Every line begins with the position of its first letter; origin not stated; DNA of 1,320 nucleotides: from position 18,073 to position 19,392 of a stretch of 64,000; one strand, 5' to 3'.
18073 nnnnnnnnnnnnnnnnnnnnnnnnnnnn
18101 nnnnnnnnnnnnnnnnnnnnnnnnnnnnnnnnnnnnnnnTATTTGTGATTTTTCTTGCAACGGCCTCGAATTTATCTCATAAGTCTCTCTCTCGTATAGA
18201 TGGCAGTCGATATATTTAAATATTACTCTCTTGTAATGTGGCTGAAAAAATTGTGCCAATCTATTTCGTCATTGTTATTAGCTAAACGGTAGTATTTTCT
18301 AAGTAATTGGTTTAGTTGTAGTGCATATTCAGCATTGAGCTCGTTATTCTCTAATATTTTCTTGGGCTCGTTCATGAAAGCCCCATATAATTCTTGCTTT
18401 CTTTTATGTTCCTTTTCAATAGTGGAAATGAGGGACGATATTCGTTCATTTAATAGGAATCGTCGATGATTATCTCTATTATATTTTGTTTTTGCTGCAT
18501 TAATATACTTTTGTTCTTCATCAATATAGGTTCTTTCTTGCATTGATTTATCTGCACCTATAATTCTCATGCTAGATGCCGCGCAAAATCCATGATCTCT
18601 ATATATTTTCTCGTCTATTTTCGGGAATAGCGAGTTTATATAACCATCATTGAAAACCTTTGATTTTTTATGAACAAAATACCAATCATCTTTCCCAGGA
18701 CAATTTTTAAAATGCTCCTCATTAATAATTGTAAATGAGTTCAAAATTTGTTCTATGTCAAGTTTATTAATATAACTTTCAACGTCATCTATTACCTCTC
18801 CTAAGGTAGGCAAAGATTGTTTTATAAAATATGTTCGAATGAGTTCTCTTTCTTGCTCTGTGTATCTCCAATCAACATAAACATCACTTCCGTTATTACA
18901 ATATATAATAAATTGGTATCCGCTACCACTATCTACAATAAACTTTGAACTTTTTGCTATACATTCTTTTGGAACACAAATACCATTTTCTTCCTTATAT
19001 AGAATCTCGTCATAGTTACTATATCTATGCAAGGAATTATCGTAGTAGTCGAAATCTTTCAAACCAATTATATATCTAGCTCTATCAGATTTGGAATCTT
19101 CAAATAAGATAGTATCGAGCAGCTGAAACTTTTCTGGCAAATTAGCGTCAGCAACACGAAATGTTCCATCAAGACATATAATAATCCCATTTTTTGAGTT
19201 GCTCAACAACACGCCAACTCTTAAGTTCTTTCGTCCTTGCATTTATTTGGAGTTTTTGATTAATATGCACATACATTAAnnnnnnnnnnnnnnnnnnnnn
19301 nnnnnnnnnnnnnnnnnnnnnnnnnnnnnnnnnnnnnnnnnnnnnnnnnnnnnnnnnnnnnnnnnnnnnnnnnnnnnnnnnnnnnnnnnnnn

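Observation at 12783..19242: Low-G+C five-ORF module (339-aa ORF / AbiH / LRR-DEDDh exonuclease / LRR stub / 977-aa zinc-ribbon protein): candidate uncharacterised conflict system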

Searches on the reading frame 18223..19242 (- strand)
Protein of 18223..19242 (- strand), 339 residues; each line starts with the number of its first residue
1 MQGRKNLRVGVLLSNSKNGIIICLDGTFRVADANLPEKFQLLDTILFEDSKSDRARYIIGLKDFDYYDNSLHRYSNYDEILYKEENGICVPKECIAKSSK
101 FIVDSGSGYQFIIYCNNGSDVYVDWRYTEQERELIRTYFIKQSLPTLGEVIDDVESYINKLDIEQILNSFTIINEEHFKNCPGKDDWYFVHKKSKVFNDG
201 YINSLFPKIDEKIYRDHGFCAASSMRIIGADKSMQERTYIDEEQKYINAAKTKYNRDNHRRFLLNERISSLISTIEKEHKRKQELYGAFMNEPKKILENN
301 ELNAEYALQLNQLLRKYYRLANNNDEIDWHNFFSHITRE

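Call 5: search_protein_families(library=pfam, proteins=[window:18223-19242:-], max_evalue=0.01)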
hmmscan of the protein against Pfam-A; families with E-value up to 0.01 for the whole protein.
window:18223-19242:- (339 aa): 0 families

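Call 6: search_protein_families(library=padloc, proteins=[window:18223-19242:-], max_evalue=0.01)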
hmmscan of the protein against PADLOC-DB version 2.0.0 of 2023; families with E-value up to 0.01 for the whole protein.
window:18223-19242:- (339 aa): 0 families

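Call 52: search_protein_families(library=pfam, proteins=[P0263, P0264, P0265, P0268, P0286, P0307, P0355, P0275, P0317], max_evalue=0.001)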
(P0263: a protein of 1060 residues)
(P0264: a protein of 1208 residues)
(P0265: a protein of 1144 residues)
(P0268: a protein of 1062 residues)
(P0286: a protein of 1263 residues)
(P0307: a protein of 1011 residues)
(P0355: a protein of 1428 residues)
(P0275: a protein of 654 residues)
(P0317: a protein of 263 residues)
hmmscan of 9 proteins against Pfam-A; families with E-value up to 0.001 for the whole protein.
P0263 (1060 aa): 1 family
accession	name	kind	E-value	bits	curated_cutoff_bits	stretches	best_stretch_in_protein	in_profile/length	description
PF00313.28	CSD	-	1.4e-07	31.7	27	1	9-72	3-64/66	'Cold-shock' DNA-binding domain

P0264 (1208 aa): 1 family
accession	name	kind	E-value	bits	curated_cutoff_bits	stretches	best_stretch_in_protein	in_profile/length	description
PF00313.28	CSD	-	7.1e-06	26.2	27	1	189-223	3-37/66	'Cold-shock' DNA-binding domain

P0265 (1144 aa): 0 families

P0268 (1062 aa): 2 families
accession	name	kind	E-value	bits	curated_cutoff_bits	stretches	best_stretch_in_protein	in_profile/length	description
PF00313.28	CSD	-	3.3e-05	24.1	27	1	15-58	4-47/66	'Cold-shock' DNA-binding domain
PF18256.6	HscB_4_cys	-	0.00052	20.3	26.2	1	1017-1038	3-24/27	Co-chaperone HscB tetracysteine metal binding motif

P0286 (1263 aa): 0 families

P0307 (1011 aa): 1 family
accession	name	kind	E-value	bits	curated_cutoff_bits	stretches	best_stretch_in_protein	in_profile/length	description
PF00313.28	CSD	-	0.00019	21.7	27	1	93-140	3-53/66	'Cold-shock' DNA-binding domain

P0355 (1428 aa): 2 families
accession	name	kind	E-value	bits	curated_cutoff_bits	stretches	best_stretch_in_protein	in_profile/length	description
PF00575.29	S1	-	0.0001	23.1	22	1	121-185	6-74/74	S1 RNA binding domain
PF07443.18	HARP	-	0.00017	21.5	25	0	1121-1153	9-41/55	HepA-related protein (HARP)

P0275 (654 aa): 1 family
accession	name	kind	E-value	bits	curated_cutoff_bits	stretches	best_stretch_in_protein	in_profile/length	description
PF18256.6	HscB_4_cys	-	0.00078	19.7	26.2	0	614-634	3-23/27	Co-chaperone HscB tetracysteine metal binding motif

P0317 (263 aa): 0 families

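Call 53: search_protein_families(library=ncbifam, proteins=[P0001, P0003, P0006, P0007, P0008, P0263, P0264, P0265], max_evalue=0.01)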
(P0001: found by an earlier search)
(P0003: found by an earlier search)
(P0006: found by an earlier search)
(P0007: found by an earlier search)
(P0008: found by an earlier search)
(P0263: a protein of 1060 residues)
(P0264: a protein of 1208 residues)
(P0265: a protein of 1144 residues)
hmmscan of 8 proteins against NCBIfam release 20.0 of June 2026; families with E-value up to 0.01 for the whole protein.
P0001 (977 aa): 2 families
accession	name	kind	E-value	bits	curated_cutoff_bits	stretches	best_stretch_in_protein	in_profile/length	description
NF011575.0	PRK14999.1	equivalog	0.0004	19.8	424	0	289-335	125-169/241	histidine utilization repressor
NF007051.0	PRK09505.1-1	equivalog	0.009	14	864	0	20-100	422-500/686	alpha-amylase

P0003 (473 aa): 14 families
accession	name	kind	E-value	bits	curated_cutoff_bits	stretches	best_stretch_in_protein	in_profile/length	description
NF005927.0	PRK07942.1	subfamily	1.4e-13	51.1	186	1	303-460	24-172/232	DNA polymerase III subunit epsilon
NF047961.1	adhesin_HupY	equivalog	1.6e-08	33.1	1250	1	29-89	191-250/978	leucine-rich repeat adhesin HupY/LrrG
TIGR01406.1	dnaQ_proteo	equivalog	3.2e-08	33.5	222.7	1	280-405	4-118/231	DNA polymerase III subunit epsilon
NF004964.0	PRK06310.1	equivalog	6.9e-08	32.2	236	1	304-467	25-173/250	DNA polymerase III subunit epsilon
NF005981.0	PRK08074.1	equivalog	1.4e-07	29.9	789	1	277-464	4-165/931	ATP-dependent DNA helicase DinG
NF005289.0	PRK06807.1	equivalog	8.1e-07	28.6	335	1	325-470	46-174/313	3'-5' exonuclease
NF004316.1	PRK05711.1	equivalog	1.1e-06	28.5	196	1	280-403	5-116/234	DNA polymerase III subunit epsilon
NF001688.0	PRK00448.1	equivalog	1.3e-06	26.3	873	1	266-463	413-583/1445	PolC-type DNA polymerase III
NF004963.0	PRK06309.1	equivalog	2.4e-06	27.4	245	1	279-398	5-109/232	DNA polymerase III subunit epsilon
TIGR01405.1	polC_Gram_pos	equivalog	8.2e-06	23.8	1043.45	1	269-467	182-353/1211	DNA polymerase III subunit alpha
NF005906.0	PRK07883.1-4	equivalog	0.00013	20.5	495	1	304-465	24-168/563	DEDD exonuclease domain-containing protein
NF006316.0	PRK08517.1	equivalog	0.00024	20.5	247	1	333-460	114-225/270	3'-5' exonuclease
NF004719.0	PRK06063.1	equivalog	0.00024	20.1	389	1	277-408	17-130/331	DEDDh family exonuclease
TIGR00573.1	dnaq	subfamily_domain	0.0053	16.3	71.5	1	322-413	42-127/217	exonuclease, DNA polymerase III, epsilon subunit family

P0006 (286 aa): 0 families

P0007 (339 aa): 0 families

P0008 (671 aa): 1 family
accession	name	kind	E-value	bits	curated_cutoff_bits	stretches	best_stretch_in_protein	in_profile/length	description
NF009786.0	PRK13280.1-5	equivalog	0.0085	15.5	368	0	536-609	88-156/252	N-glycosylase/DNA lyase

P0263 (1060 aa): 6 families
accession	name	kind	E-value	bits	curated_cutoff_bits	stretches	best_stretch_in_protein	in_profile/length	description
NF049933.1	TransAntitermCspE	equivalog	2.4e-06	27.6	120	1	7-51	4-48/69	transcription antiterminator/RNA stability regulator CspE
NF007679.0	PRK10354.1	subfamily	6.2e-06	26.4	130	1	7-50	5-48/70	RNA chaperone/antiterminator CspA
NF007378.0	PRK09890.1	equivalog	8.7e-06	25.9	144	1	8-47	6-45/70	cold shock protein CspG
TIGR02381.1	cspD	equivalog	0.00016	21.6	115.4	1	7-48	2-43/68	cold shock domain-containing protein CspD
NF008190.0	PRK10943.1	subfamily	0.0029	17.6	137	1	9-39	6-36/69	cold shock-like protein CspC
NF007062.0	PRK09507.1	subfamily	0.0046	16.9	133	0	9-39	6-36/69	transcription antiterminator/RNA stability regulator CspE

P0264 (1208 aa): 6 families
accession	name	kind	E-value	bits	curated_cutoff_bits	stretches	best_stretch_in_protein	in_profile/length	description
NF007378.0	PRK09890.1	equivalog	4.9e-06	26.7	144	1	185-222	3-40/70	cold shock protein CspG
NF007679.0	PRK10354.1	subfamily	9.3e-06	25.9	130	1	187-222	5-40/70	RNA chaperone/antiterminator CspA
NF049933.1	TransAntitermCspE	equivalog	2.5e-05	24.3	120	1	188-222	5-39/69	transcription antiterminator/RNA stability regulator CspE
NF008190.0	PRK10943.1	subfamily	0.00026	20.9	137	1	187-222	4-39/69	cold shock-like protein CspC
NF007062.0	PRK09507.1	subfamily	0.00028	20.8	133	1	187-222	4-39/69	transcription antiterminator/RNA stability regulator CspE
TIGR02381.1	cspD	equivalog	0.0018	18.2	115.4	1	188-220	3-35/68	cold shock domain-containing protein CspD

P0265 (1144 aa): 0 families

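Call 54: search_protein_families(library=phrogs, proteins=[P0001, P0003, P0006, P0007, P0008], max_evalue=0.001)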
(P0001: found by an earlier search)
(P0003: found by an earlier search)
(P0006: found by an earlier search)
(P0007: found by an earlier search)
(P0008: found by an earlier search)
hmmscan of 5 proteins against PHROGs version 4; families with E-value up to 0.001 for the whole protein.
P0001 (977 aa): 0 families

P0003 (473 aa): 5 families
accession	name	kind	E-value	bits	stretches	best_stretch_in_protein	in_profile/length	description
phrog_192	-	DNA, RNA and nucleotide metabolism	6.2e-37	128.8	1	266-470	96-276/397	DNA polymerase exonuclease subunit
phrog_35892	-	unknown function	9.6e-18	64.2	1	30-140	105-218/1181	-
phrog_18805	-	unknown function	1.7e-11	44.7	1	28-98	335-403/457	-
phrog_14632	-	DNA, RNA and nucleotide metabolism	5.3e-06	26.4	1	322-471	117-249/380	DNA polymerase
phrog_403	-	DNA, RNA and nucleotide metabolism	7.1e-05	22.9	1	266-401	55-173/321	DNA polymerase exonuclease subunit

P0006 (286 aa): 2 families
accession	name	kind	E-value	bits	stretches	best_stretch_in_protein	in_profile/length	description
phrog_19951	-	unknown function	2.3e-29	103.6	1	5-284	3-285/288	-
phrog_26443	-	unknown function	0.00014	22.1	1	3-154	6-163/373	-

P0007 (339 aa): 0 families

P0008 (671 aa): 1 family
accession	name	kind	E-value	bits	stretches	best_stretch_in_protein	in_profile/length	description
phrog_8741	-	unknown function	1.9e-07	31.6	1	119-231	113-229/380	-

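Call 58: search_protein_families(library=pfam, proteins=[L013:7014-9479:+], max_evalue=0.001)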
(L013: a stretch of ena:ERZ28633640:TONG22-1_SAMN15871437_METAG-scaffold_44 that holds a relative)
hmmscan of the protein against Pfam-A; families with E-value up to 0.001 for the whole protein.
L013:7014-9479:+ (822 aa): 1 family
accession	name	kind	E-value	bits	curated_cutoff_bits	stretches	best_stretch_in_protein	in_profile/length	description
PF12705.13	PDDEXK_1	-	5.2e-06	27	22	1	642-773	33-174/247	PD-(D/E)XK nuclease superfamily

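Call 85: search_protein_families(library=pfam, proteins=[L001:1590-3035:+, L003:8048-9028:+, L004:11079-11669:+, L004:11682-12503:+, L004:12640-13203:+, L004:13263-13829:+, L098:2336-3430:+, L013:11368-12312:+, L098:4247-5047:+], max_evalue=0.05)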
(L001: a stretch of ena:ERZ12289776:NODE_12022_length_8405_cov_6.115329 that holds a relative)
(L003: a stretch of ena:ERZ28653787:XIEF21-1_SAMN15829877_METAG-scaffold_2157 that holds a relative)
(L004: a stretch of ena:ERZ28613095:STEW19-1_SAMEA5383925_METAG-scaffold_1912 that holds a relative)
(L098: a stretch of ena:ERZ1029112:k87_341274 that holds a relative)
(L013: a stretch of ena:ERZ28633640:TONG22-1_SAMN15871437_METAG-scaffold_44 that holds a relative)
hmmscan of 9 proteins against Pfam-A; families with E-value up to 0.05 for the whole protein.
L001:1590-3035:+ (481 aa): 0 families

L003:8048-9028:+ (326 aa): 0 families

L004:11079-11669:+ (196 aa): 0 families

L004:11682-12503:+ (273 aa): 0 families

L004:12640-13203:+ (187 aa): 0 families

L004:13263-13829:+ (188 aa): 0 families

L098:2336-3430:+ (364 aa): 1 family
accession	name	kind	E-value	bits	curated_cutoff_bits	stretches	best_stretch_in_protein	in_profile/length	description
PF13289.12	SIR2_2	-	9.6e-05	22.9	24.5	1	162-319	2-105/141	SIR2-like domain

L013:11368-12312:+ (315 aa): 0 families

L098:4247-5047:+ (266 aa): 3 families
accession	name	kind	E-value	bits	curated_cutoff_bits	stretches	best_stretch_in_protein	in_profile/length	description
PF15835.10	DUF4715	-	0.0033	18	27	1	48-104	20-76/139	Domain of unknown function (DUF4715)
PF16830.10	NBD94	-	0.026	15.4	25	1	67-110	5-48/91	Nucleotide-Binding Domain 94 of RH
PF13863.11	DUF4200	-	0.045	14.5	29.7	1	63-96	62-95/119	Domain of unknown function (DUF4200)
